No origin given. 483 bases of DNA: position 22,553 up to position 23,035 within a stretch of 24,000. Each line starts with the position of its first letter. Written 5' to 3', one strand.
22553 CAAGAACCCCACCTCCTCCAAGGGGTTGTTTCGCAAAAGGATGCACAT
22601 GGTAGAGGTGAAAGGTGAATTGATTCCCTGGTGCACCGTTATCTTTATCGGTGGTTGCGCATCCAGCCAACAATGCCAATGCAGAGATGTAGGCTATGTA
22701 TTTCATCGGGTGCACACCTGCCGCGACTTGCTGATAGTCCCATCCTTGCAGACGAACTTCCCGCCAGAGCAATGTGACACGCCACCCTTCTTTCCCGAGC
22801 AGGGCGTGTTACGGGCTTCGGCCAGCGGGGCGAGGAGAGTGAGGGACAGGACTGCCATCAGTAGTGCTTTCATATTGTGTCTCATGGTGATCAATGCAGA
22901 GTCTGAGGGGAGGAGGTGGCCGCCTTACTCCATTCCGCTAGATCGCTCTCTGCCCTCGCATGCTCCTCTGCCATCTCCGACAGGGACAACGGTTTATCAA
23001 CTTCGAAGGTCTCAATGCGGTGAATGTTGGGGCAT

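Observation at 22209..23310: Autonomous three-gene envelope cassette (120-aa cytoplasmic protein, cationic 4-Cys secreted peptide, lipoprotein) embedded in the tail operon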

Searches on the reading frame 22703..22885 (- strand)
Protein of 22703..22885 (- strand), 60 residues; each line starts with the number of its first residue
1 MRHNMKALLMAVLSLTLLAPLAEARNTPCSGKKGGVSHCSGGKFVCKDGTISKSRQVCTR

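Call 5: search_protein_families(library=pfam, proteins=[window:22703-22885:-], max_evalue=1)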
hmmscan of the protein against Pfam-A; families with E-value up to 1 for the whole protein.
window:22703-22885:- (60 aa): 1 family
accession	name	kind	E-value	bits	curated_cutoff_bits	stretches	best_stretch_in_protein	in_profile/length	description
PF15616.11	TerY_C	-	0.062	13.9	28.4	1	21-58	71-108/129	TerY-C metal binding domain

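Call 6: search_protein_families(library=phrogs, proteins=[window:22703-22885:-], max_evalue=1)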
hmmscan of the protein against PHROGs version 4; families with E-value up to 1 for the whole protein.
window:22703-22885:- (60 aa): 1 family
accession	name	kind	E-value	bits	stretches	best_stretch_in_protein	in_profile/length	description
phrog_6000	-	unknown function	3e-26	92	1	10-59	6-56/56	-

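Call 7: search_protein_families(library=ncbifam, proteins=[window:22703-22885:-], max_evalue=1)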
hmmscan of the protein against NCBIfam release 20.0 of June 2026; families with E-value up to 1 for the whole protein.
window:22703-22885:- (60 aa): 3 families
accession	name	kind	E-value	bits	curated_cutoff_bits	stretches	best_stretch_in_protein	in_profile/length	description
NF007463.0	PRK10040.1-2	equivalog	8.3e-25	86.4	93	1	12-60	5-55/58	hypothetical protein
NF007462.0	PRK10040.1-1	equivalog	9.4e-18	64.2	118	1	5-59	1-56/57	hypothetical protein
NF007464.0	PRK10040.1-4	equivalog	7.7e-14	52.4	168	1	10-59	9-58/112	hypothetical protein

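Call 8: search_protein_families(library=padloc, proteins=[window:22703-22885:-], max_evalue=1)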
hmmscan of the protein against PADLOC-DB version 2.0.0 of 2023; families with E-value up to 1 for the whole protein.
window:22703-22885:- (60 aa): 0 families

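Call 22: search_dna_similar(query=window:22703-22885:-, collection=phages, mode=protein, max_evalue=0.001, max_rows=40, rows=spread)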
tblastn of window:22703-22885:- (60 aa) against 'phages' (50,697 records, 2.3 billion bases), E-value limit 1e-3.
Records with a match: 27; places in all: 27; records where one place covers at least 80% of the query: 0.
Best place of each record, by identity: 80-90% 3; 60-80% 23; <60% 1.
By first word of the organism name: Moraxella 20; Haemophilus 3; Acinetobacter 3; Pseudomonas 1.
By host as written in the record: Moraxella catarrhalis 20; - 2; Haemophilus influenzae 1; Acinetobacter baumannii 9102 1; Acinetobacter baumannii 1; Acinetobacter baumannii Ab11510 1; Pseudomonas aeruginosa 1.
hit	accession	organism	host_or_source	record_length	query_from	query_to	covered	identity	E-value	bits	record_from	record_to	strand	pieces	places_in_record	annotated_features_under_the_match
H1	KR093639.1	Moraxella phage Mcat15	Moraxella catarrhalis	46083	25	58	57%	82.4%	2e-11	62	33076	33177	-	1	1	hypothetical protein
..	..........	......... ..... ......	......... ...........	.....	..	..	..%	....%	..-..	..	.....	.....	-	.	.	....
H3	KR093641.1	Moraxella phage Mcat17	Moraxella catarrhalis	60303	25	58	57%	82.4%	2e-11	62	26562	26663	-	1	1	hypothetical protein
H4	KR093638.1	Moraxella phage Mcat14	Moraxella catarrhalis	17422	25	58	57%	79.4%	3e-11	62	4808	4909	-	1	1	none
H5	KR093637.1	Moraxella phage Mcat13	Moraxella catarrhalis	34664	25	58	57%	79.4%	3e-11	62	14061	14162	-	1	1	hypothetical protein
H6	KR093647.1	Moraxella phage Mcat23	Moraxella catarrhalis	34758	25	58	57%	79.4%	3e-11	62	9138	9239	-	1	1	hypothetical protein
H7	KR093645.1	Moraxella phage Mcat21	Moraxella catarrhalis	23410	25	58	57%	79.4%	4e-11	61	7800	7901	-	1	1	hypothetical protein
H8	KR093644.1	Moraxella phage Mcat20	Moraxella catarrhalis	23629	25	58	57%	79.4%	4e-11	61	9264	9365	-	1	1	hypothetical protein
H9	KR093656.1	Moraxella phage Mcat32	Moraxella catarrhalis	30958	25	58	57%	79.4%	4e-11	61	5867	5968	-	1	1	hypothetical protein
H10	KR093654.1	Moraxella phage Mcat30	Moraxella catarrhalis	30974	25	58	57%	79.4%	4e-11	61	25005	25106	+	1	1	hypothetical protein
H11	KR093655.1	Moraxella phage Mcat31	Moraxella catarrhalis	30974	25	58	57%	79.4%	4e-11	61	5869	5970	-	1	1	hypothetical protein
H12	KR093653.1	Moraxella phage Mcat29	Moraxella catarrhalis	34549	25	58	57%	79.4%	4e-11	61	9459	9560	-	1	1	hypothetical protein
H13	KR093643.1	Moraxella phage Mcat19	Moraxella catarrhalis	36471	25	58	57%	79.4%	4e-11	61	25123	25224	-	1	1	hypothetical protein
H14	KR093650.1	Moraxella phage Mcat26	Moraxella catarrhalis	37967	25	58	57%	79.4%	4e-11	61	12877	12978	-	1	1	hypothetical protein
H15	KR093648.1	Moraxella phage Mcat24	Moraxella catarrhalis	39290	25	58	57%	79.4%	4e-11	61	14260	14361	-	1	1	hypothetical protein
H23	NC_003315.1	Haemophilus phage HP2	Haemophilus influenzae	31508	28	60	55%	75.8%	1e-10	60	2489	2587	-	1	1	none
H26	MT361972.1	Acinetobacter phage Ab11510-phi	Acinetobacter baumannii Ab11510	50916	28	60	55%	69.7%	6e-9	55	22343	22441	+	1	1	none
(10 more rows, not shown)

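Call 23: get_annotated_region(hit=H1, flank=3000)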
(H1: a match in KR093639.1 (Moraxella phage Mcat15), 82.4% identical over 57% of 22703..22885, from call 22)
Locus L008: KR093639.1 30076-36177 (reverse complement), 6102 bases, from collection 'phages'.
description: Moraxella phage Mcat15, complete genome.
organism: Moraxella phage Mcat15 (NCBI taxid 1647530)
taxonomy: Viruses; Duplodnaviria; Heunggongvirae; Uroviricota; Caudoviricetes
host: Moraxella catarrhalis; source: sputum; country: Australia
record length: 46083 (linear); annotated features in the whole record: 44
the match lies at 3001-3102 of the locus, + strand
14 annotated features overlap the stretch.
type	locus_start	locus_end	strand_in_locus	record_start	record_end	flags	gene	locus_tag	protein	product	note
CDS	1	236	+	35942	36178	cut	-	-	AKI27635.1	hypothetical protein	-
CDS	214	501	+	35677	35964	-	-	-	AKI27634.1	coat protein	-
CDS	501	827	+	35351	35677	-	-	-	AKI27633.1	coat protein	-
CDS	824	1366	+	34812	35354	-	-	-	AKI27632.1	hypothetical protein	-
CDS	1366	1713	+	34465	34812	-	-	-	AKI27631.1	hypothetical protein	-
CDS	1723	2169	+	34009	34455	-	-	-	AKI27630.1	hypothetical protein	-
CDS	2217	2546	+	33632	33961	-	-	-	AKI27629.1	hypothetical protein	-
CDS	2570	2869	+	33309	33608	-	-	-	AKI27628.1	tail protein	-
CDS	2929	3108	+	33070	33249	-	-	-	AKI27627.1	hypothetical protein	-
CDS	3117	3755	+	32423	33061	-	-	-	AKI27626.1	hypothetical protein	-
CDS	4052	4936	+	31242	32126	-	-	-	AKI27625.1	hypothetical protein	-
CDS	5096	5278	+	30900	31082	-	-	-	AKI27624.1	hypothetical protein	-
CDS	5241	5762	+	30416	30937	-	-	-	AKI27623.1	hypothetical protein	-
CDS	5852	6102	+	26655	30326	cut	-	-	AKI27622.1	tail protein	-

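Call 24: get_annotated_region(hit=H23, flank=3000)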
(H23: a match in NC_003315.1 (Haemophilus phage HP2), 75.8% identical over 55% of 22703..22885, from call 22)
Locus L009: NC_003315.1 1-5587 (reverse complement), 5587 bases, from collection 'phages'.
description: Haemophilus phage HP2, complete genome.
organism: Haemophilus phage HP2 (NCBI taxid 2932882)
taxonomy: Viruses; Duplodnaviria; Heunggongvirae; Uroviricota; Caudoviricetes; Peduoviridae; Hpunavirus; Hpunavirus HP2
host: Haemophilus influenzae; source: -; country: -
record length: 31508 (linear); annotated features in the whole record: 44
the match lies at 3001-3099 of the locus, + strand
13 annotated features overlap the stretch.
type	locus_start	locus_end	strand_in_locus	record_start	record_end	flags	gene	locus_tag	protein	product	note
CDS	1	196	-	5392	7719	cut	rep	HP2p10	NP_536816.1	nicking at origin of replication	phage DNA polymerase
CDS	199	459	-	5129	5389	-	-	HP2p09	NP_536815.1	hypothetical protein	orf9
CDS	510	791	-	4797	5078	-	-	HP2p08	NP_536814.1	hypothetical protein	orf8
CDS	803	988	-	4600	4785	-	-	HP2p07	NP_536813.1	hypothetical protein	orf7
CDS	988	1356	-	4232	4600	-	-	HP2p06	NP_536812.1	hypothetical protein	orf6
CDS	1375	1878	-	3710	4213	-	-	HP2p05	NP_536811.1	hypothetical protein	orf5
CDS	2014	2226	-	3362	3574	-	-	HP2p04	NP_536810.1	Cox-like excisionase and repressor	excisionase; orf2(S)cox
regulatory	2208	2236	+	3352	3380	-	-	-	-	promoter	pL; drives regulatory genes for maintenance of lysogeny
regulatory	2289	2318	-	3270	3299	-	-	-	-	promoter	pR2; drives regulatory genes for lytic cycle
regulatory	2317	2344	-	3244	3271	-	-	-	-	promoter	pR1; drives regulatory genes for lytic cycle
CDS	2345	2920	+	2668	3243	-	cI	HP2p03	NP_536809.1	repressor protein CI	repressor protein; prevents transcription of genes controlling lytic life cycle by inhibiting the pR promoters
CDS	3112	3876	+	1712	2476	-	-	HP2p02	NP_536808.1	hypothetical protein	orf1(S)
CDS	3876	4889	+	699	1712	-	int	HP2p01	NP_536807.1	integrase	recombinase; Int; binds dsDNA; cleaves and religates DNA through a covalent phosphotyrosine intermediate; bacteriophage ...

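Call 25: get_annotated_region(hit=H26, flank=3000)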
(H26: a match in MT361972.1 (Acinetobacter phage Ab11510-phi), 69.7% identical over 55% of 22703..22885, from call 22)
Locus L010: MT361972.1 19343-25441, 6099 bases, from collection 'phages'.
description: Acinetobacter phage Ab11510-phi, complete genome.
organism: Acinetobacter phage Ab11510-phi (NCBI taxid 2735531)
taxonomy: Viruses; Duplodnaviria; Heunggongvirae; Uroviricota; Caudoviricetes; Vieuvirus
host: Acinetobacter baumannii Ab11510; source: -; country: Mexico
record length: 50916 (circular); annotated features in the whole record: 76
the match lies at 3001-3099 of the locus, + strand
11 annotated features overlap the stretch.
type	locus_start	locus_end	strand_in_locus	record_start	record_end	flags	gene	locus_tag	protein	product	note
CDS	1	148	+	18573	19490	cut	-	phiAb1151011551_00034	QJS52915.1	hypothetical protein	phi-Ab11510_11551.fna_00034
CDS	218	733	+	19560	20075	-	-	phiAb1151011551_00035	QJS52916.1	hypothetical protein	phi-Ab11510_11551.fna_00035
CDS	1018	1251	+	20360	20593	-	-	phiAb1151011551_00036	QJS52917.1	hypothetical protein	phi-Ab11510_11551.fna_00036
CDS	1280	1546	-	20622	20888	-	-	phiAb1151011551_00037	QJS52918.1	hypothetical protein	phi-Ab11510_11551.fna_00037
CDS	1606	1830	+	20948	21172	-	-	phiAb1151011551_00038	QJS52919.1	hypothetical protein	phi-Ab11510_11551.fna_00038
CDS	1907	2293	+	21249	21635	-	-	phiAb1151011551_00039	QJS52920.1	hypothetical protein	phi-Ab11510_11551.fna_00039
CDS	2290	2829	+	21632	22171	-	-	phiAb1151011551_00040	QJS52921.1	hypothetical protein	phi-Ab11510_11551.fna_00040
CDS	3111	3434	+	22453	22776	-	-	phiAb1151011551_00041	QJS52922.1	hypothetical protein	phi-Ab11510_11551.fna_00041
CDS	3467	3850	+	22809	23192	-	-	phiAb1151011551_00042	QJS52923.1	hypothetical protein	phi-Ab11510_11551.fna_00042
CDS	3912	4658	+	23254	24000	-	-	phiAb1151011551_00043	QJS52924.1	hypothetical protein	phi-Ab11510_11551.fna_00043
CDS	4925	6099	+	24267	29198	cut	-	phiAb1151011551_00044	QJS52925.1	hypothetical protein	phi-Ab11510_11551.fna_00044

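Call 44: search_solved_structures(query=window:22703-22885:-, max_evalue=10)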
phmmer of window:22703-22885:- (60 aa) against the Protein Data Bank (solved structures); distinct sequences matched with E-value up to 10: 4.
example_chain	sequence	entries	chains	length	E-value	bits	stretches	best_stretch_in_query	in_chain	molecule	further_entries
7muc_AN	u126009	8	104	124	0.003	21.2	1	6-53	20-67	Neurogenic locus notch | Neurogenic locus notch protein homolog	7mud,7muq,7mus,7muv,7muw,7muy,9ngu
1oyv_I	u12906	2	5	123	0.31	14.9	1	27-59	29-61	Wound-induced proteinase inhibitor-II | Wound-induced proteinase inhibitor II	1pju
2zgj_A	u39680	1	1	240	0.71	13.8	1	16-59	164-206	Granzyme M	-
2zgc_A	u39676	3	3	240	0.72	13.8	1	16-59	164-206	Granzyme M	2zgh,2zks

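Call 45: search_solved_structures(query=window:22703-22885:-, max_evalue=0.01, show_alignments=1)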
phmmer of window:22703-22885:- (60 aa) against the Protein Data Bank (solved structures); distinct sequences matched with E-value up to 0.01: 1.
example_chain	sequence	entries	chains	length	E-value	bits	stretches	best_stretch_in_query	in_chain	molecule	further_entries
7muc_AN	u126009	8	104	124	0.003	21.2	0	6-53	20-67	Neurogenic locus notch | Neurogenic locus notch protein homolog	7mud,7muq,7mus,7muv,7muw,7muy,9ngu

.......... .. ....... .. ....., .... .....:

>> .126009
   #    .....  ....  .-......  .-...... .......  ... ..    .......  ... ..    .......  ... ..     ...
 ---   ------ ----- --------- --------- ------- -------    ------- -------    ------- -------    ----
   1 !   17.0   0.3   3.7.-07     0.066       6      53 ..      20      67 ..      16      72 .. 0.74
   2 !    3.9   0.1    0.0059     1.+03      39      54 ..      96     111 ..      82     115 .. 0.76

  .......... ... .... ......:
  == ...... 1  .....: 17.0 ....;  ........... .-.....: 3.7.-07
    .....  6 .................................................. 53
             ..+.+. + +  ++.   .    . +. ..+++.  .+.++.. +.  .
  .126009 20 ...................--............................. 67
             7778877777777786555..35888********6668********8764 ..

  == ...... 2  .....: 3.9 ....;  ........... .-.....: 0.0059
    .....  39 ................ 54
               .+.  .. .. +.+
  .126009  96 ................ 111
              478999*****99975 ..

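Call 51: find_related_loci(query=window:22703-22873:-, collection=viral_contigs, flank=4000)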
Query window:22703-22873:- (56 aa) in viral_contigs; peptide patterns used: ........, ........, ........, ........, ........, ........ (x = any residue, [..] = any of these).
404 stretches matched a pattern; 294 encode a relative of the query (tblastn E <= 1e-3); the best 80 are kept; 80 distinct loci.
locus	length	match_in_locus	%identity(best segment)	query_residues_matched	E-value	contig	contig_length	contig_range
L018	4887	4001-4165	71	1-54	4e-22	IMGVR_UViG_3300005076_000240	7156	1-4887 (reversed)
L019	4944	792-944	67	5-55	6e-20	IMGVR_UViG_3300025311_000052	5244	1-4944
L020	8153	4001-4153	65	4-54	4e-19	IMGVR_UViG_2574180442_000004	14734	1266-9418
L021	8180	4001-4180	58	1-56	6e-19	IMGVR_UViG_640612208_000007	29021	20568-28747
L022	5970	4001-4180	58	1-56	6e-19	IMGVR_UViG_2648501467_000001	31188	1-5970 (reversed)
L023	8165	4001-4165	85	1-55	1e-18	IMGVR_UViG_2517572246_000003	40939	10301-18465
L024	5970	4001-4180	57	1-56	2e-18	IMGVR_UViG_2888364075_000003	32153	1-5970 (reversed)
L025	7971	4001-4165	67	1-54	1e-18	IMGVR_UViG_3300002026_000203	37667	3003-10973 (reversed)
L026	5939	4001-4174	60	1-56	1e-18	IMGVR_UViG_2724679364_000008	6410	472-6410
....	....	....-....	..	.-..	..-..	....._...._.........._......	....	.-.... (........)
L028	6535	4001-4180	57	1-56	2e-18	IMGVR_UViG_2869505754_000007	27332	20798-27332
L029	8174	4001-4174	60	1-56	2e-18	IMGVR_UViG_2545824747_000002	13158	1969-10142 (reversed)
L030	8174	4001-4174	60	1-56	2e-18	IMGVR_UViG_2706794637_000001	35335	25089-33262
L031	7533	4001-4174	60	1-56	2e-18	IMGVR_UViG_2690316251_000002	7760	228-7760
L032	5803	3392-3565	60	1-56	2e-18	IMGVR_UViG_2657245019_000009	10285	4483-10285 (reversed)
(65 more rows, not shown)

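Call 78: find_related_loci(query=A5, collection=genome_contigs, flank=5000)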
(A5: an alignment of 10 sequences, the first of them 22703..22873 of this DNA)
Query A5 (56 aa) in genome_contigs; peptide patterns used: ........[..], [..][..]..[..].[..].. (x = any residue, [..] = any of these).
412 stretches matched a pattern; 271 encode a relative of the query (tblastn E <= 1e-3); the best 80 are kept; 80 distinct loci.
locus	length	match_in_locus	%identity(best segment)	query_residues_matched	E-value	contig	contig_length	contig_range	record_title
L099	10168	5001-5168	70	1-55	4e-22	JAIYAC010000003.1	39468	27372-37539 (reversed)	MAG: Neisseriaceae bacterium isolate D8_MAG_00072 pond_D8_MAG_00072_000000000014, whole genome shotgun sequence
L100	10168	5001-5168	63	1-55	3e-19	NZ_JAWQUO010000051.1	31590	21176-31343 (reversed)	Iodobacter sp. CM08 contig51, whole genome shotgun sequence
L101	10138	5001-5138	74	9-54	5e-19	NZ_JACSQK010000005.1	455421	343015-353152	Comamonas avium strain Sa2CVA6 NODE_5_length_455421_cov_37.971371, whole genome shotgun sequence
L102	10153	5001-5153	65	4-54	5e-19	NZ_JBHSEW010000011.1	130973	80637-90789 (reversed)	Comamonas nitrativorans strain CCUG 45781 spades_K_17_127_11, whole genome shotgun sequence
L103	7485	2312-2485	62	1-56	1e-18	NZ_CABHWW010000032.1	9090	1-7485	Yersinia alsatica strain IP38850, whole genome shotgun sequence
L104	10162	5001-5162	64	1-55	1e-18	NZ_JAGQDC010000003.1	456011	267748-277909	Serratia silvae strain Arafor3 NODE_3_covk_45.997636_covr_96.20857, whole genome shotgun sequence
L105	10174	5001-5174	55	1-56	4e-18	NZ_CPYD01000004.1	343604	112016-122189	Yersinia nurmii strain CIP110231T, whole genome shotgun sequence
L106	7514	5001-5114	79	18-55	6e-18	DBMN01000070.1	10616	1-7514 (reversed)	MAG TPA_asm: Rhizobiales bacterium UBA697 UBA697_contig_6958, whole genome shotgun sequence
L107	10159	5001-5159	59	1-54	1e-17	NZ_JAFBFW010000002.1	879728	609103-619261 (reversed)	Pantoea coffeiphila strain 1480 Ga0454181_02, whole genome shotgun sequence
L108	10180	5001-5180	55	1-56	1e-17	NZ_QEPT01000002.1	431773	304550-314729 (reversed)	Haemophilus parainfluenzae strain C2006002596 C2006002596_S9_ctg_1064, whole genome shotgun sequence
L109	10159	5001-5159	62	5-55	1e-17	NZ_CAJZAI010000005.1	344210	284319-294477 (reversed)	Cupriavidus laharis strain LMG 23992 isolate 1263a, whole genome shotgun sequence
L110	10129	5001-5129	70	12-54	2e-17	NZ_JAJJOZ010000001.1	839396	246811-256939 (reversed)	Paracandidimonas lactea strain Q2-2 NODE_1_length_839396_cov_195.006331, whole genome shotgun sequence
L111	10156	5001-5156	60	5-56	3e-17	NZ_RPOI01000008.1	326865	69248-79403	Citrobacter youngae strain CCUG 30791 citrobacter_youngae_CCUG30791T_0000008, whole genome shotgun sequence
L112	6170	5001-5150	60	5-54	2e-17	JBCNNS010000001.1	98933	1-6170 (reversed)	MAG: Raoultella sp. isolate SMAGNO107 Contig1, whole genome shotgun sequence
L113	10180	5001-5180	58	1-56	2e-17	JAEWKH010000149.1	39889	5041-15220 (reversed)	MAG: Proteobacteria bacterium isolate OH_PBrB_31 k127_807794, whole genome shotgun sequence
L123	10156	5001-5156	60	3-56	4e-17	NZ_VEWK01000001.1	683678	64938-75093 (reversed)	Brucella pecoris strain 08RB2639 contig1, whole genome shotgun sequence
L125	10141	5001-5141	55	8-54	5e-17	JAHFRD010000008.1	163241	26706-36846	MAG: Hydrogenophilales bacterium isolate nzgw566 NODE_52_length_163242_cov_11.959846, whole genome shotgun sequence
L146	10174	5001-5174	53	1-56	2e-15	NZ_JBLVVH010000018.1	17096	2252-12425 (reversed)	Acinetobacter calcoaceticus strain E0281EDON DSM1749_18, whole genome shotgun sequence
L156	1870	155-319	55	3-56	4e-15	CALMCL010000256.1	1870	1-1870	MAG TPA_asm: uncultured Burkholderiaceae bacterium isolate SRR5676426_bin.81_CONCOCT_v1.1_MAG genome assembly, contig: E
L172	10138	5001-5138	56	3-54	8e-15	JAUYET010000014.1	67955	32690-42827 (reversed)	MAG: Pseudomonadota bacterium isolate C21_concoct.bin.41_sub C21_k141_61153, whole genome shotgun sequence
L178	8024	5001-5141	58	8-55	1e-14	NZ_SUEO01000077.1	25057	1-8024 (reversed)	MAG: Mesorhizobium sp. isolate N.Ca.ET.094.01.2 NODE_77_length_25057_cov_7.380050, whole genome shotgun sequence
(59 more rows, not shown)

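Call 82: search_protein_families(library=pfam, proteins=[L023:4159-4899:+, L009:3112-3876:+, L008:3117-3755:+, L123:5170-5661:+], max_evalue=0.1)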
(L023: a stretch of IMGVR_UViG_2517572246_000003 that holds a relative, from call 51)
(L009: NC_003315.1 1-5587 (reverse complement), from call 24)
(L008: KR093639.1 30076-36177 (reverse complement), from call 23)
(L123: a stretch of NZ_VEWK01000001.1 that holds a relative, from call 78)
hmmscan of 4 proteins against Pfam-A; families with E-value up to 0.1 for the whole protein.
L023:4159-4899:+ (246 aa): 0 families

L009:3112-3876:+ (254 aa): 1 family
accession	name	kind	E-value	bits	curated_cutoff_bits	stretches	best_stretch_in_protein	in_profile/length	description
PF12869.13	tRNA_anti-like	-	2.8e-13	50.1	23.5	1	2-148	5-146/146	tRNA_anti-like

L008:3117-3755:+ (212 aa): 1 family
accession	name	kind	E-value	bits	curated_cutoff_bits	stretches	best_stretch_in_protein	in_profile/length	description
PF22819.2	TcaA_5th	-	0.012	16.3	23.6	1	86-131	60-106/115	TcaA protein NTF2-like domain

L123:5170-5661:+ (163 aa): 1 family
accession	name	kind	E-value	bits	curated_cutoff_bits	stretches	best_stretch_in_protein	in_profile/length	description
PF00565.23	SNase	-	1e-12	48.9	21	1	40-145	1-106/107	Staphylococcal nuclease homologue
